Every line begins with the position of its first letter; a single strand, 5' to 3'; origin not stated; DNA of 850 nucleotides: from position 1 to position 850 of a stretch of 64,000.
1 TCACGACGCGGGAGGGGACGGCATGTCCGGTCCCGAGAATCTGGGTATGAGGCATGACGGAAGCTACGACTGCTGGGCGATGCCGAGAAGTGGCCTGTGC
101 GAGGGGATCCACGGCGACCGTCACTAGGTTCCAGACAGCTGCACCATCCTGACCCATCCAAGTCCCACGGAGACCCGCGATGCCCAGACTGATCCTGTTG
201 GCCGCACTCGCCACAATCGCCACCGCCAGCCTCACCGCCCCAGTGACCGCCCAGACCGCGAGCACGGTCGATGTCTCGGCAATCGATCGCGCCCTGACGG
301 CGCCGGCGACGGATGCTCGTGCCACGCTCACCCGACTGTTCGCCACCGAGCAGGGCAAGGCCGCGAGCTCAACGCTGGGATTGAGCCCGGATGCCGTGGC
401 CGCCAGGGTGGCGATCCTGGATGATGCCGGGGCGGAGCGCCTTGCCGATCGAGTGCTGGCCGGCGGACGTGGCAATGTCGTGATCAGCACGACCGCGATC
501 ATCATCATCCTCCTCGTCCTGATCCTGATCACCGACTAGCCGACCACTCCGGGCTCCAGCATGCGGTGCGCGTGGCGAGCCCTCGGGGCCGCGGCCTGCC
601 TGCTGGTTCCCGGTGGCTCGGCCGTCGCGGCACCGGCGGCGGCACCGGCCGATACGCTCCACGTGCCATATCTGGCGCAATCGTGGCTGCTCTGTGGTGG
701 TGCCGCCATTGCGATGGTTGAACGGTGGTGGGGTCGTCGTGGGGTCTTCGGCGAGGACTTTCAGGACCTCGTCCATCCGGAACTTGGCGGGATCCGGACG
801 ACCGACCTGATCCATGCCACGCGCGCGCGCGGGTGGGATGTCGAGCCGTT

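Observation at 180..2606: PA2779-like tail-anchored protein paired with a C39-like peptidase fused to TPR, POTRA and an Omp85-type barrel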

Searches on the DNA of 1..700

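Call 70: search_rna_families(source=window, start=1, end=700, threshold=evalue, max_evalue=1)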
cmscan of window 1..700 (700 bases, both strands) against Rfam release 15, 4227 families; matches with E-value up to 1: 0.
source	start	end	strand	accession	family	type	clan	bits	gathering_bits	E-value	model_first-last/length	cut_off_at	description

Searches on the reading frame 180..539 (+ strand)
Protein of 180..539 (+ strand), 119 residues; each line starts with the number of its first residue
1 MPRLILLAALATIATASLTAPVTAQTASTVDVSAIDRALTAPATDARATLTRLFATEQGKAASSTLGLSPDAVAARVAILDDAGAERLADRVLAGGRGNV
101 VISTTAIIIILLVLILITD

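Call 3: search_protein_families(library=pfam, proteins=[window:180-539:+], max_evalue=1)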
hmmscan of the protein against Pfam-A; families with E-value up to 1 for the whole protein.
window:180-539:+ (119 aa): 1 family
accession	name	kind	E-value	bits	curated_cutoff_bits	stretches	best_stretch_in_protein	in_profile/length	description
PF20332.3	DUF6627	-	2.5e-05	24.8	27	1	6-119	6-110/125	Family of unknown function (DUF6627)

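Call 4: search_protein_families(library=ncbifam, proteins=[window:180-539:+], max_evalue=1)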
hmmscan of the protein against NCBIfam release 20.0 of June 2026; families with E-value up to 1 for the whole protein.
window:180-539:+ (119 aa): 1 family
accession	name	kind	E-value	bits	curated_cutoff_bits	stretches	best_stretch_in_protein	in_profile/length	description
NF033919.1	PA2779_fam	subfamily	1.4e-08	34.9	40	1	11-119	4-111/123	PA2779 family protein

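Call 10: find_homologous_proteins(query=window:180-539:+, max_evalue=0.001)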
Query window:180-539:+ (119 aa): 30 proteins with E <= 0.001 among 501 candidates.
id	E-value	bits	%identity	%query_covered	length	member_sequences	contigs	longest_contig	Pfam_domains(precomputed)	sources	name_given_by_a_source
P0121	5.3e-58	211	100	100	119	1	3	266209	PF20332.4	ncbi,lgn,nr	ncbi:MAG TPA: hypothetical protein VFN22_09880 [Gemmatimonadales bacterium]|nr:hypothetical protein 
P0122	3.3e-43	164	75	89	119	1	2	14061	-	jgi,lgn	-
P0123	2.1e-39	152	71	89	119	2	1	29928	-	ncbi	-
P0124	9.7e-39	150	72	100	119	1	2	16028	-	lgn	-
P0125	5.1e-38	147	71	89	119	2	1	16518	-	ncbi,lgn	ncbi:MAG: hypothetical protein ABI542_08020 [Gemmatimonadota bacterium]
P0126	1.1e-37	146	69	100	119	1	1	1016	-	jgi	jgi:hypothetical protein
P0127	1.3e-36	143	69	89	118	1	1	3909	-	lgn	-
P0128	2.4e-36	142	69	100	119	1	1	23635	-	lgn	-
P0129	3.4e-35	138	66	89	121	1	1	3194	-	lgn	-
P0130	4.8e-22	96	48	89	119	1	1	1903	-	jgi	jgi:hypothetical protein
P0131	3.9e-21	93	48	72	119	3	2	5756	-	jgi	-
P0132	1.6e-20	91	43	87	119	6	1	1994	-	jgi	jgi:hypothetical protein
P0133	1.6e-20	91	45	89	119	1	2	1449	-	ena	-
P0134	4.6e-20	90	47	89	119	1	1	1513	-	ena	-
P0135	8.2e-20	89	46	89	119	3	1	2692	-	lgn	-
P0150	1.7e-4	40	35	64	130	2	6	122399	-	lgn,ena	-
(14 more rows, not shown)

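Call 27: find_related_loci(query=A2, collection=genome_contigs, flank=4000)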
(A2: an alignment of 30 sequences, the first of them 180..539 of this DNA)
Query A2 (119 aa) in genome_contigs; peptide patterns used: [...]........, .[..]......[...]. (x = any residue, [..] = any of these).
156 stretches matched a pattern; 30 encode a relative of the query (tblastn E <= 1e-3); 30 distinct loci.
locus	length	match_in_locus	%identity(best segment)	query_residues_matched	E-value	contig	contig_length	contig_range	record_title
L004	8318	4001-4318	71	1-106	2e-41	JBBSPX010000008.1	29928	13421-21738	MAG: Gemmatimonadales bacterium isolate LS6_sbin.69 LS6_sbin.69_K_1368600_L_29928_cov_9.0000, whole genome shotgun seque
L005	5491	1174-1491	71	1-106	5e-40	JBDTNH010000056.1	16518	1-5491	MAG: Gemmatimonadota bacterium isolate cluster3_bin.146 NODE_13295_length_16518_cov_10.913139, whole genome shotgun sequ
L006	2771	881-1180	45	7-106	6e-20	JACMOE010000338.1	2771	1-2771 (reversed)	MAG: Gemmatimonadaceae bacterium isolate LF-bin-215 FL-bin-215-contig-k141_1336144, whole genome shotgun sequence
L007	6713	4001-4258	51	21-106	1e-19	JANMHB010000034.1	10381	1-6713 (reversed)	MAG: Gemmatimonadaceae bacterium isolate OTE_70_metabat_353_sub OTE_70_k141_700575, whole genome shotgun sequence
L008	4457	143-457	47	1-106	2e-19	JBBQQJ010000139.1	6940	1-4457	MAG: Gemmatimonadales bacterium isolate Co_metawrap_1575 Cmw_1575_k141_5396787_length_6940_cov_8.0000, whole genome shot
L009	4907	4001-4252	51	23-106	2e-19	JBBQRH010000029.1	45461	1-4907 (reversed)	MAG: Gemmatimonadales bacterium isolate Co_metawrap_1662 Cmw_1662_k141_16658314_length_45461_cov_30.9227, whole genome s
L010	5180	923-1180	50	21-106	1e-18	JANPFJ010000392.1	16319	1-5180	MAG: Gemmatimonadaceae bacterium isolate VAR_78_concoct_32_sub VAR_78_k141_4410272, whole genome shotgun sequence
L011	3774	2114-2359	51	25-106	4e-18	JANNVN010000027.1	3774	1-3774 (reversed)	MAG: Gemmatimonadaceae bacterium isolate VAR_34_metabat_498 VAR_34_k141_1580119, whole genome shotgun sequence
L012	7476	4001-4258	47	21-106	8e-18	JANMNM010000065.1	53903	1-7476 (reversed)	MAG: Gemmatimonadaceae bacterium isolate OTE_58_metabat_331 OTE_58_k141_1502780, whole genome shotgun sequence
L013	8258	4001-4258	45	21-106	9e-18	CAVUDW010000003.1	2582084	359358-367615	MAG: uncultured Gemmatimonadaceae bacterium isolate MFD02832.bin.1.4 genome assembly, contig: contig_6382, whole genome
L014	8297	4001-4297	53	4-106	5e-17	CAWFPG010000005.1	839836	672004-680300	MAG: uncultured Gemmatimonadales bacterium isolate MFD05684.bin.1.19 genome assembly, contig: contig_32810, whole genome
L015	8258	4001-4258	48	21-106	6e-17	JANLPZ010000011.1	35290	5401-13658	MAG: Gemmatimonadaceae bacterium isolate OTE_38_metabat_269 OTE_38_k141_1965505, whole genome shotgun sequence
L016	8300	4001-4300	48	4-106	9e-17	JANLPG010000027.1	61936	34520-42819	MAG: Gemmatimonadota bacterium isolate OTE_38_metabat_403 OTE_38_k141_2329187, whole genome shotgun sequence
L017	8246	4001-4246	48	25-106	2e-15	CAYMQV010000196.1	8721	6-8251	MAG TPA_asm: uncultured Gemmatimonadaceae bacterium isolate SRP128246_co1_50 genome assembly, contig: NODE_21090_length_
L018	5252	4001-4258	43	21-106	3e-15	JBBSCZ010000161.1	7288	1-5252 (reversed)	MAG: Gemmatimonadales bacterium isolate metawrap_la6_57 metawrap_la6_57_K_24301_L_7288_cov_25.4496, whole genome shotgun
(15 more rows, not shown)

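Call 42: search_protein_families(library=ncbifam, alignment_id=A2, max_evalue=1)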
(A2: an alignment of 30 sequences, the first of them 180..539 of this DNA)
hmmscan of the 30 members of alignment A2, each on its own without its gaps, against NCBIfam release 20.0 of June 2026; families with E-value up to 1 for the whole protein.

A. member 1, window:180-539:+ (119 aa): 1 family
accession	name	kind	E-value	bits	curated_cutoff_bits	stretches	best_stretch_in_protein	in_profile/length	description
NF033919.1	PA2779_fam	subfamily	1.4e-08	34.9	40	1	11-119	4-111/123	PA2779 family protein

B. families by the number of members that match (of 30 scanned): 14 families
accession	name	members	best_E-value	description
NF033919.1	PA2779_fam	30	4.7e-11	PA2779 family protein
TIGR01477.1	RIFIN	13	0.0081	variant surface antigen, rifin family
TIGR02675.1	tape_meas_nterm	2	0.0017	tape measure protein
NF041516.1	PA2928_fam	2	0.055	PA2928 family protein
NF052675.1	XAC1346_fam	2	0.068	XAC1346 family secretion chaperone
NF033636.1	acid_shock_Asr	2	0.11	acid resistance repetitive basic protein Asr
TIGR01166.1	cbiO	1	0.014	cobalt ABC transporter, ATP-binding protein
NF006485.0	PRK08903.1-5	1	0.026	DnaA regulatory inactivator Hda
NF051451.1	30S_S2_sunset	1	0.029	30S ribosomal protein S2, sunset domain variant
NF042931.1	SAG1386_EF1546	1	0.036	SAG1386/EF1546 family surface-associated protein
NF053530.1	T3SS_pilin_HrpA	1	0.15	type III secretion system major pilin HrpA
NF033431.1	cinnamycin_RiPP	1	0.21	cinnamycin family lantibiotic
NF050188.1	OxThioModRiPPHvfA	1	0.32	oxazolone/thioamide-modified RiPP metallophore HvfA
NF046039.1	lipo_NMB0938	1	0.4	NMB0938 family lipoprotein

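Call 45: predict_structure(alignment_id=A2)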
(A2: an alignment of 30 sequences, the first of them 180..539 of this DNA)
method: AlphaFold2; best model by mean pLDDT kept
length: 119 residues; sequences in the alignment: 30
mean_pLDDT: 55.6   pTM: 0.34
mean pLDDT of the five models: 55.6, 55.3, 53.4, 50.5, 45.3
residues with pLDDT >= 90: 0; 70-90: 10; 50-70: 60; < 50: 49
segments of 3 or more residues with pLDDT < 50: 1-12, 15-43, 95-101
pLDDT, mean of each block of 10 residues (from residue 1): 47 47 39 44 55 67 66 65 57 50 63 68
secondary structure, 60 per line:
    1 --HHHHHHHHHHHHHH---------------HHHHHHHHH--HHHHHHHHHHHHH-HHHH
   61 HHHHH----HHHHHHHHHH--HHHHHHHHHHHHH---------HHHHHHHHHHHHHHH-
elements in order: H3-16 H32-40 H43-55 H57-65 H70-79 H82-94 H104-118

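Call 49: find_encoding_contigs(protein=P0150, flank=5000, max_places=3)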
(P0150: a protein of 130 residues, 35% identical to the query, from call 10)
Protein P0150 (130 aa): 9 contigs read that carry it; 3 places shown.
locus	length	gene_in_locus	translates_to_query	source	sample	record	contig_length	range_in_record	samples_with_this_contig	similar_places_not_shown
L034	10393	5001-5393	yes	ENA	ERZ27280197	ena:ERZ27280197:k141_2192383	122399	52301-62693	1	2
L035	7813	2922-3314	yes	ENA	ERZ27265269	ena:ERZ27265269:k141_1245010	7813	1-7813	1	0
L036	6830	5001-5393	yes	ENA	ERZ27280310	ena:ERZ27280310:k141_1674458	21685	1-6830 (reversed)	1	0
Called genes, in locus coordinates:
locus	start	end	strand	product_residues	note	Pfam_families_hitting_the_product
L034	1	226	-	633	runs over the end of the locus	PF02705:K_trans, PF22776:K_trans_C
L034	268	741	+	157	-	PF12867:DinB_2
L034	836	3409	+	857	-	PF17162:DUF5118, PF17148:DUF5117, PF16313:DUF4953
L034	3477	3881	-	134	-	PF01850:PIN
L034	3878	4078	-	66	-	PF09957:VapB_antitoxin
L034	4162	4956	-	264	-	PF13649:Methyltransf_25 (weak)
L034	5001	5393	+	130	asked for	-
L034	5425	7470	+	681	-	PF03412:Peptidase_C39, PF13529:Peptidase_C39_2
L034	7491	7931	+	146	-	-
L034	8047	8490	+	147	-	-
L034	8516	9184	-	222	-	PF13620:CarboxypepD_reg, PF07883:Cupin_2 (weak)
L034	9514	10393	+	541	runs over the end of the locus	PF13667:ThiC-associated (weak), PF01964:ThiC_Rad_SAM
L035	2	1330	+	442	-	?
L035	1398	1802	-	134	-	PF01850:PIN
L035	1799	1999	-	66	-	PF09957:VapB_antitoxin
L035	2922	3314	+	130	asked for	-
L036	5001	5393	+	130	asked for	-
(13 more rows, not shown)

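Call 59: find_homologous_proteins(query=A2, max_evalue=0.001)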
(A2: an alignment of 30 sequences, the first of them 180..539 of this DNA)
Query A2 (30 sequences) (119 aa, profile of the alignment): 2056 proteins with E <= 0.001 among 8000 candidates; the best 120 are listed.
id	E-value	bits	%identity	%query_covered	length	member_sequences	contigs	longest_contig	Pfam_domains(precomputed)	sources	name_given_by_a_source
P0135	2.9e-46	174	46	89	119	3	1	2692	-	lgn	-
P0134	9.2e-46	173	47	89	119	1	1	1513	-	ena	-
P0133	9.8e-46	173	45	89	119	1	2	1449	-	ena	-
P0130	1.3e-45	172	48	89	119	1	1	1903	-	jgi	jgi:hypothetical protein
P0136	1.3e-45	172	44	89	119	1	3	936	-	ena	-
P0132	3.0e-45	171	43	87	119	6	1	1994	-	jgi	jgi:hypothetical protein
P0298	1.1e-44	169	45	89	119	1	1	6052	-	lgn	-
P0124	1.5e-44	169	72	100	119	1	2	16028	-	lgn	-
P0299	4.0e-44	168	47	89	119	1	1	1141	-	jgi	jgi:hypothetical protein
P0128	4.7e-44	167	69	100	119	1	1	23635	-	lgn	-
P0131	8.8e-44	166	48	72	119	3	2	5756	-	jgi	-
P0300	9.3e-44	166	47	89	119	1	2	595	-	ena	-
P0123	1.8e-43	165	71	89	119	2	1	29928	-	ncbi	-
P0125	3.9e-42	161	71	89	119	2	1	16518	-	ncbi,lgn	ncbi:MAG: hypothetical protein ABI542_08020 [Gemmatimonadota bacterium]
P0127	4.7e-42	161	69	89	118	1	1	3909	-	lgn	-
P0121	4.7e-40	154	100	100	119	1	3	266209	PF20332.4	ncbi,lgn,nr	ncbi:MAG TPA: hypothetical protein VFN22_09880 [Gemmatimonadales bacterium]|nr:hypothetical protein 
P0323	3.0e-37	145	40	89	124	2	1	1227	PF20332.4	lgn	-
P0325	3.2e-37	145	43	89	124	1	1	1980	PF20332.4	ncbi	-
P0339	5.2e-36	141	32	81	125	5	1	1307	PF20332.4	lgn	-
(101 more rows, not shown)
